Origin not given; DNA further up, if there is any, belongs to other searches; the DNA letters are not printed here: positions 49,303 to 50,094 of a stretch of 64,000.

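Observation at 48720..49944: Orphan phage-type cassette (PD-(D/E)XK nuclease and Sipho_Gp157-like protein) embedded between pepA and the pnt operon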

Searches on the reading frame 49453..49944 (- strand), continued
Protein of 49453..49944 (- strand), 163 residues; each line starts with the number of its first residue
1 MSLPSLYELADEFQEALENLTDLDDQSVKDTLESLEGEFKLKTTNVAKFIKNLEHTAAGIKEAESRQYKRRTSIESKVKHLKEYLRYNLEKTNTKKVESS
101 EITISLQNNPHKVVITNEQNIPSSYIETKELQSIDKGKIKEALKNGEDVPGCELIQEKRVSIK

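Call 14: find_encoding_contigs(protein=P0038, flank=8000, max_places=3)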
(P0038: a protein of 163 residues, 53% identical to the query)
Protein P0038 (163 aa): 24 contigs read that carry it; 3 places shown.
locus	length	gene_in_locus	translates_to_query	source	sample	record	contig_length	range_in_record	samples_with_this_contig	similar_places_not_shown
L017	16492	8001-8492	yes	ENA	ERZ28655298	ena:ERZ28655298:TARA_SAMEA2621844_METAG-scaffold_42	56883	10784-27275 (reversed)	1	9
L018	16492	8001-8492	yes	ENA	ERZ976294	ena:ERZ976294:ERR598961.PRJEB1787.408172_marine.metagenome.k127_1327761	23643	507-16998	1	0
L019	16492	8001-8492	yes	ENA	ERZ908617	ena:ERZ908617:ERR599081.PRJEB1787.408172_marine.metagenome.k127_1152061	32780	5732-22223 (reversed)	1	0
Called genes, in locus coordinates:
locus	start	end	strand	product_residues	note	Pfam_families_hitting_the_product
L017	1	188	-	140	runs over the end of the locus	PF18935:DUF5683 (weak)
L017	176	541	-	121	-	PF01042:Ribonuc_L-PSP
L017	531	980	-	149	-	PF03479:PCC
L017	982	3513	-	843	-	PF01411:tRNA-synt_2c, PF07973:tRNA_SAD, PF02272:DHHA1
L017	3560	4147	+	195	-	-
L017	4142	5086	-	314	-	PF12146:Hydrolase_4, PF00561:Abhydrolase_1, PF12697:Abhydrolase_6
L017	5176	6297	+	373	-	PF05222:AlaDh_PNT_N, PF01262:AlaDh_PNT_C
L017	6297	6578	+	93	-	PF12769:PNTB_4TM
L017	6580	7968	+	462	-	PF02233:PNTB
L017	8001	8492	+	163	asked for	PF05565:Sipho_Gp157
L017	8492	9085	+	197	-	PF04191:PEMT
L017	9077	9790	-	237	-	PF12705:PDDEXK_1 (weak)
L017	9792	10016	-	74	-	-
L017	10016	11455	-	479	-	PF02789:Peptidase_M17_N, PF00883:Peptidase_M17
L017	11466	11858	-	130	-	PF03061:4HBT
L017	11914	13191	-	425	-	PF00463:ICL, PF13714:PEP_mutase, PF00463:ICL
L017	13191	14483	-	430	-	PF01274:MS_TIM-barrel, PF20659:MS_C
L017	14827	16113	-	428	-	PF07690:MFS_1, PF13347:MFS_2, PF11700:ATG22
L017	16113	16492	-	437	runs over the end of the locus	PF00009:GTP_EFTU, PF01926:MMR_HSR1, PF02421:FeoB_N, PF00009:GTP_EFTU, PF02421:FeoB_N, PF04548:AIG1, PF01926:MMR_HSR1, PF14714:KH_dom-like, +6 more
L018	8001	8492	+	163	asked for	PF05565:Sipho_Gp157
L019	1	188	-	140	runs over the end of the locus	PF18935:DUF5683 (weak)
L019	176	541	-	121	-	PF01042:Ribonuc_L-PSP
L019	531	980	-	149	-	PF03479:PCC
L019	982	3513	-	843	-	PF01411:tRNA-synt_2c, PF07973:tRNA_SAD, PF02272:DHHA1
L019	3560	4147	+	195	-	-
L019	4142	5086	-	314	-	PF12146:Hydrolase_4, PF00561:Abhydrolase_1, PF12697:Abhydrolase_6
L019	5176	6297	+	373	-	PF05222:AlaDh_PNT_N, PF01262:AlaDh_PNT_C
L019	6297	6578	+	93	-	PF12769:PNTB_4TM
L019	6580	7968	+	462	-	PF02233:PNTB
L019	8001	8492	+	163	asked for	PF05565:Sipho_Gp157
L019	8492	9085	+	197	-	PF04191:PEMT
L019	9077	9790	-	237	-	PF12705:PDDEXK_1 (weak)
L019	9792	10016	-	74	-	-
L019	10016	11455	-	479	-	PF02789:Peptidase_M17_N, PF00883:Peptidase_M17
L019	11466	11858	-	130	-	PF03061:4HBT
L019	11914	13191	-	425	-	PF00463:ICL, PF13714:PEP_mutase, PF00463:ICL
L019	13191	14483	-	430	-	PF01274:MS_TIM-barrel, PF20659:MS_C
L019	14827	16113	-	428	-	PF07690:MFS_1, PF11700:ATG22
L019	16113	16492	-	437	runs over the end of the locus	PF00009:GTP_EFTU, PF01926:MMR_HSR1, PF02421:FeoB_N, PF00009:GTP_EFTU, PF02421:FeoB_N, PF04548:AIG1, PF01926:MMR_HSR1, PF14714:KH_dom-like, +6 more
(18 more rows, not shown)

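Call 20: search_solved_structures(query=window:49456-49944:-, max_evalue=1, show_alignments=2)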
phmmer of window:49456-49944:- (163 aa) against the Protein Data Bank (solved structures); distinct sequences matched with E-value up to 1: 3.
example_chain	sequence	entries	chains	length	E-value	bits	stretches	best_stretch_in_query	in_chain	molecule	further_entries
9hxj_A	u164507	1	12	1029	0.22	15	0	17-62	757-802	Maltose/maltodextrin-binding periplasmic protein,Bacterial antiviral defense protein Ec3Ap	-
6i2m_A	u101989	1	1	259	0.65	13.5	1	16-120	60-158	Kelch repeat and BTB domain-containing protein A55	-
7adz_1a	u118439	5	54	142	0.73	13.3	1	72-118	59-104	Phage tail protein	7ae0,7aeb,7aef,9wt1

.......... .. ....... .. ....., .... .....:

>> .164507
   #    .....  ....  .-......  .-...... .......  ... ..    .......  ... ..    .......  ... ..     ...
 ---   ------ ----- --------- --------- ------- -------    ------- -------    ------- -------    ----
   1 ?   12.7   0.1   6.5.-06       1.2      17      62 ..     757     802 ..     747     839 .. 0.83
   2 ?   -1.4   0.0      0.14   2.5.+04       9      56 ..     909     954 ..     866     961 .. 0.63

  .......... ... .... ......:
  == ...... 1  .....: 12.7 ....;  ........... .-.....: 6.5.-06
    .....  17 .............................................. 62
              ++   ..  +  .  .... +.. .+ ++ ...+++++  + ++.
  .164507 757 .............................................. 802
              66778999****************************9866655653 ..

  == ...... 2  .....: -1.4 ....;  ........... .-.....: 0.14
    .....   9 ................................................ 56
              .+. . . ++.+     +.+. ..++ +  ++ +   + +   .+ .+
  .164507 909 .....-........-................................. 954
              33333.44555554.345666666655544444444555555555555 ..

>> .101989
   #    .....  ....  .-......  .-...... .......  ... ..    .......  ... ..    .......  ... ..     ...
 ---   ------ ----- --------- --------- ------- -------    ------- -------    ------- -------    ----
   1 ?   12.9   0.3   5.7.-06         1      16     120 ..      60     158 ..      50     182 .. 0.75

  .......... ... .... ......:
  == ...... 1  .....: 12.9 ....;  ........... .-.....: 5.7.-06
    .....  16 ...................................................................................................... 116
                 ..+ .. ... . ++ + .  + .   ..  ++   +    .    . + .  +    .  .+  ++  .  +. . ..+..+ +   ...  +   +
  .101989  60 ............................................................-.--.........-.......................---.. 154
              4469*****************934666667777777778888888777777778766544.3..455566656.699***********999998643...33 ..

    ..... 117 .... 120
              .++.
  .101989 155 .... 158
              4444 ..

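Call 31: find_related_loci(query=A3, collection=genome_contigs, flank=8000)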
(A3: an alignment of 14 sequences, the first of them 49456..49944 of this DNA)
Query A3 (163 aa) in genome_contigs; peptide patterns used: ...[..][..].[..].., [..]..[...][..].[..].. (x = any residue, [..] = any of these).
154 stretches matched a pattern; 40 encode a relative of the query (tblastn E <= 1e-3); 40 distinct loci.
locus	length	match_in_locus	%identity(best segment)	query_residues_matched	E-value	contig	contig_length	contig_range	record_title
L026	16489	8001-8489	88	1-163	7e-95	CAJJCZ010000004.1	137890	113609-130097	uncultured bacterium isolate FRAM18_bin345 genome assembly, contig: FRAM18_bin345-4, whole genome shotgun sequence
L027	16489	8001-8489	87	1-163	1e-94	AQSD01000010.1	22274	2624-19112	Marinimicrobia bacterium SCGC AAA160-B08 DRAFT_contig_9_0.10_C, whole genome shotgun sequence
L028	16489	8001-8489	88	1-163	2e-94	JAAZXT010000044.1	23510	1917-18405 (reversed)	MAG: Candidatus Neomarinimicrobiota bacterium isolate bin14o c_000000322445, whole genome shotgun sequence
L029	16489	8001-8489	89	1-163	3e-94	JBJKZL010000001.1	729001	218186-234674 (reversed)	MAG: Candidatus Neomarinimicrobiota bacterium isolate LRMED-165 Marinisoma-LRMED-165-C1, whole genome shotgun sequence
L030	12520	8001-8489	87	1-163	2e-94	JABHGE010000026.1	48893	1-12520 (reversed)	MAG: Candidatus Neomarinimicrobiota bacterium isolate SI037_bin197 k141_1158316, whole genome shotgun sequence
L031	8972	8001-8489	88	1-163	1e-93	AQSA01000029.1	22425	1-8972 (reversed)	Marinimicrobia bacterium SCGC AAA160-I06 SAR406_2DRAFT_contig_28.29_C, whole genome shotgun sequence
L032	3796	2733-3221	87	1-163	1e-93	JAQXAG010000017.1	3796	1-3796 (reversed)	MAG: Candidatus Neomarinimicrobiota bacterium isolate cluster4_bin.101 k119_709651, whole genome shotgun sequence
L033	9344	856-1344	87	1-163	9e-93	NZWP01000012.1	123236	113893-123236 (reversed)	MAG: Candidatus Neomarinimicrobiota bacterium isolate NAT493 MHASMcontig_531142, whole genome shotgun sequence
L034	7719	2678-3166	85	1-163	3e-91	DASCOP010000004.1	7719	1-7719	MAG TPA_asm: Candidatus Neomarinimicrobiota bacterium isolate Fu_MAG_24 c_000000046269, whole genome shotgun sequence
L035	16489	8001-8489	84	1-163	7e-91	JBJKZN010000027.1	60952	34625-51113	MAG: Candidatus Neomarinimicrobiota bacterium isolate LRMED-167 Marinisoma-LRMED-167-C493, whole genome shotgun sequence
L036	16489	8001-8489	82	1-163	1e-88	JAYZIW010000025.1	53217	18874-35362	MAG: Candidatus Neomarinimicrobiota bacterium isolate XB_MAG245 DB_MAG245_0025, whole genome shotgun sequence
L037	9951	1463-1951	66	1-163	1e-73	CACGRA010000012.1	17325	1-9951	uncultured Candidatus Marinimicrobia bacterium isolate AG-426-A04 genome assembly, contig: AG-426-A04_NODE_12, whole gen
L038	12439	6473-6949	69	1-159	6e-73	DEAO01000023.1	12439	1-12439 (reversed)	MAG TPA_asm: Candidatus Marinimicrobia bacterium UBA2980 UBA2980_contig_10929, whole genome shotgun sequence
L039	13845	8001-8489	64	1-163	3e-72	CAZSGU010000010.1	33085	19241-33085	MAG TPA_asm: uncultured bacterium isolate SRP077602_co4_518 genome assembly, contig: NODE_2077_length_33085_cov_54.30345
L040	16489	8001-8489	64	1-163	7e-72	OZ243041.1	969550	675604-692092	MAG: Fidelibacterota bacterium isolate 50ee0eeb-b367-4582-8e69-7b356468bd0a genome assembly, chromosome: 1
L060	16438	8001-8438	50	1-147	2e-42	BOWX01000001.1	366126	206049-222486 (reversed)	MAG: Candidatus Marinimicrobia bacterium CM1_5m.P33 DNA, sequence1, whole genome shotgun sequence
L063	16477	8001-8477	37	6-162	5e-26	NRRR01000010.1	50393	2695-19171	Chromatium weissei strain DSM 5161 scaffold0010, whole genome shotgun sequence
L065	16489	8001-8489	56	1-163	2e-58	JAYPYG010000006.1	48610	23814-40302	MAG: Candidatus Neomarinimicrobiota bacterium isolate 139587_S188_maxbin_bins.tsv.079 NODE_589_length_48610_cov_72.83705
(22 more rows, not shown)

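Call 33: predict_structure(alignment_id=A1)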
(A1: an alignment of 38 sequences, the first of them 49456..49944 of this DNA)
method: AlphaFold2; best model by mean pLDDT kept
length: 163 residues; sequences in the alignment: 38
mean_pLDDT: 87.3   pTM: 0.55
mean pLDDT of the five models: 87.3, 85.1, 81.1, 79.4, 73.0
residues with pLDDT >= 90: 70; 70-90: 84; 50-70: 8; < 50: 1
segments of 3 or more residues with pLDDT < 50: none
pLDDT, mean of each block of 10 residues (from residue 1): 73 77 69 84 92 96 97 98 96 94 92 89 83 84 86 88 87
secondary structure, 60 per line:
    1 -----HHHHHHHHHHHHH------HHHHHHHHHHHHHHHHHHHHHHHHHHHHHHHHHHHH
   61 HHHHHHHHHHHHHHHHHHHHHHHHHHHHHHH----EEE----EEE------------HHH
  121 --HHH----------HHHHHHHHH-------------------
elements in order: H6-18 H25-91 E96-98 E103-105 H136-144

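Call 41: search_protein_families(library=pfam, proteins=[L026:9129-10073:-, L026:10794-11015:-, L026:6904-7914:+, L026:8519-9118:+, L040:12028-13014:-, L040:9064-9924:-, L040:9933-12023:-], max_evalue=0.001)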
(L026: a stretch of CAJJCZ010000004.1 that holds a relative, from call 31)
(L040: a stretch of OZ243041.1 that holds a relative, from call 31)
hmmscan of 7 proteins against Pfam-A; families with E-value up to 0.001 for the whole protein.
L026:9129-10073:- (314 aa): 2 families
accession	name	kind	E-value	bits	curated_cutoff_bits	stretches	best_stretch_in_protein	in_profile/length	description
PF02646.22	RmuC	-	2.6e-49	168.3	26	1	70-303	43-278/291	RmuC family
PF24000.1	DUF7316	-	0.00079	20.4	27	0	112-183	3-57/78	Family of unknown function (DUF7316)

L026:10794-11015:- (73 aa): 0 families

L026:6904-7914:+ (337 aa): 3 families
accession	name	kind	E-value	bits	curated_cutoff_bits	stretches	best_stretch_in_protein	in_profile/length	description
PF16884.10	ADH_N_2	-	3.5e-33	114.2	31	1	7-107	2-102/108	N-terminal domain of oxidoreductase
PF00107.32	ADH_zinc_N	-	2.4e-16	60.3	31.8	1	160-265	1-108/129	Zinc-binding dehydrogenase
PF13602.12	ADH_zinc_N_2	-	2.6e-09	38.6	27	1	193-335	1-134/134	Zinc-binding dehydrogenase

L026:8519-9118:+ (200 aa): 2 families
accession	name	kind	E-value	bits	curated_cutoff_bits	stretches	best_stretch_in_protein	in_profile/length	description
PF04191.18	PEMT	-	2.1e-09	38.2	25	1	56-134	22-98/105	Phospholipid methyltransferase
PF04140.19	ICMT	-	5.5e-05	23.9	24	1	55-134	13-93/95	Isoprenylcysteine carboxyl methyltransferase (ICMT) family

L040:12028-13014:- (328 aa): 1 family
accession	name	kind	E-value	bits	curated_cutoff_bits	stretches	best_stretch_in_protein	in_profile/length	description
PF02646.22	RmuC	-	2.6e-44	151.9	26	1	34-321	8-289/291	RmuC family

L040:9064-9924:- (286 aa): 1 family
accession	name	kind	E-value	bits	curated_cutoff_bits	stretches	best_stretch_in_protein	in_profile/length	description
PF02574.22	S-methyl_trans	-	3.4e-52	178.5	22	1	5-281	2-281/283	Homocysteine S-methyltransferase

L040:9933-12023:- (696 aa): 8 families
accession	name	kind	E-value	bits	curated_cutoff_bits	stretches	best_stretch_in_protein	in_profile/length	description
PF00009.33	GTP_EFTU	-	8.8e-44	149.8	26.5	1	6-275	1-185/188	Elongation factor Tu GTP binding domain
PF03764.24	EFG_IV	-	1.9e-35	121.7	24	1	474-593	1-121/121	Elongation factor G, domain IV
PF00679.30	EFG_C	-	2.4e-27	95.2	27.9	1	596-680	2-87/89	Elongation factor G C-terminus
PF14492.12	EFG_III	-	6.3e-21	74.7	27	1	400-471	2-73/75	Elongation Factor G, domain III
PF22042.2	EF-G_D2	-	8.9e-14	51.8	27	1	308-386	5-82/84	Elongation factor G domain 2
PF03144.31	GTP_EFTU_D2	-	8.8e-12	45.7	30.3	1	319-386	1-73/73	Elongation factor Tu domain 2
PF01926.29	MMR_HSR1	-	2.8e-07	31.1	21.9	1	11-133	2-112/113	50S ribosome-binding GTPase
PF00735.24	Septin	-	0.00018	21.3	26.2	1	11-89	7-78/280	Septin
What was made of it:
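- On Prophage or prophage remnant: The interleaved genes are housekeeping genes (call 41).
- The other variable genes in the interval are metabolic: an oxidoreductase, an EF-G-like protein and a homocysteine methyltransferase (call 41). The genes interleaved with them are housekeeping genes (call 41).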

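Call 44: fold_search(model_id=the predicted structure, library=pdb)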
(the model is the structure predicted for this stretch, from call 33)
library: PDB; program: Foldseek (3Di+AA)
matches with E <= 10: 92; with E <= 0.001: 0
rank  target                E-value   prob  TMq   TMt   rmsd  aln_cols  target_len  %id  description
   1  3txs_B                1.5e+00  0.80  0.29  0.50   1.9        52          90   23  Crystal Structure of phage 44RR small terminase gp16 (released 2011-12-28)
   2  3txs_A                2.2e+00  0.63  0.29  0.50   1.9        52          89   23  Crystal Structure of phage 44RR small terminase gp16 (released 2011-12-28)
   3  9oox_E                2.9e+00  0.57  0.27  0.48   1.9        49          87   18  Cryo-EM Structure of the Escherichia phage HK446 Rip1 in complex with the Enterobacteria phage T6 small terminase (released 2026-02-04)
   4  9t56_A                3.3e+00  0.23  0.23  0.12   7.0        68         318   20  Cryo-EM structure of ISCro4-DBL-TBL-tDNA-dDNA synaptic complex (released 2026-02-18)
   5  5j0j_B                3.6e+00  0.51  0.23  0.51   1.6        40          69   20  De novo design of protein homo-oligomers with modular hydrogen bond network-mediated specificity (released 2016-05-25)
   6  9t56_B                3.6e+00  0.23  0.23  0.13   7.1        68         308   20  Cryo-EM structure of ISCro4-DBL-TBL-tDNA-dDNA synaptic complex (released 2026-02-18)
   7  8p6k_CCC              3.6e+00  0.13  0.22  0.31  12.5        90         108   19  Structure of the hypervariable region of Streptococcus pyogenes M3 protein (released 2023-07-05)
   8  3txs_C                3.8e+00  0.44  0.29  0.49   1.9        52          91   23  Crystal Structure of phage 44RR small terminase gp16 (released 2011-12-28)
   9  4i9q_B                3.8e+00  0.23  0.20  0.04   6.7        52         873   15  Crystal structure of the ternary complex of the D714A mutant of RB69 DNA polymerase (released 2013-10-09)
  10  3crc_B                3.8e+00  0.08  0.15  0.13   5.5        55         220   20  Crystal Structure of Escherichia coli MazG, the Regulator of Nutritional Stress Response (released 2008-04-22)
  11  6n5z_B                4.1e+00  0.57  0.22  0.23   3.8        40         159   15  Crystal structure of the SNX5 PX domain in complex with the Sema4C (released 2019-09-18)
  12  3c3w_A                4.1e+00  0.57  0.21  0.16   0.9        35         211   20  Crystal Structure of the Mycobacterium tuberculosis Hypoxic Response Regulator DosR (released 2008-04-22)
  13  3txq_A                4.1e+00  0.47  0.28  0.49   1.8        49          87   22  Crystal Structure of phage 44RR small terminase gp16 (released 2011-12-28)
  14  6nz3_A                4.1e+00  0.28  0.38  0.59   3.8        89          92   16  Crystal structure of computationally designed protein XAA_GGHN (released 2020-04-22)
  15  9t56_D                4.1e+00  0.20  0.23  0.13   7.0        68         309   20  Cryo-EM structure of ISCro4-DBL-TBL-tDNA-dDNA synaptic complex (released 2026-02-18)
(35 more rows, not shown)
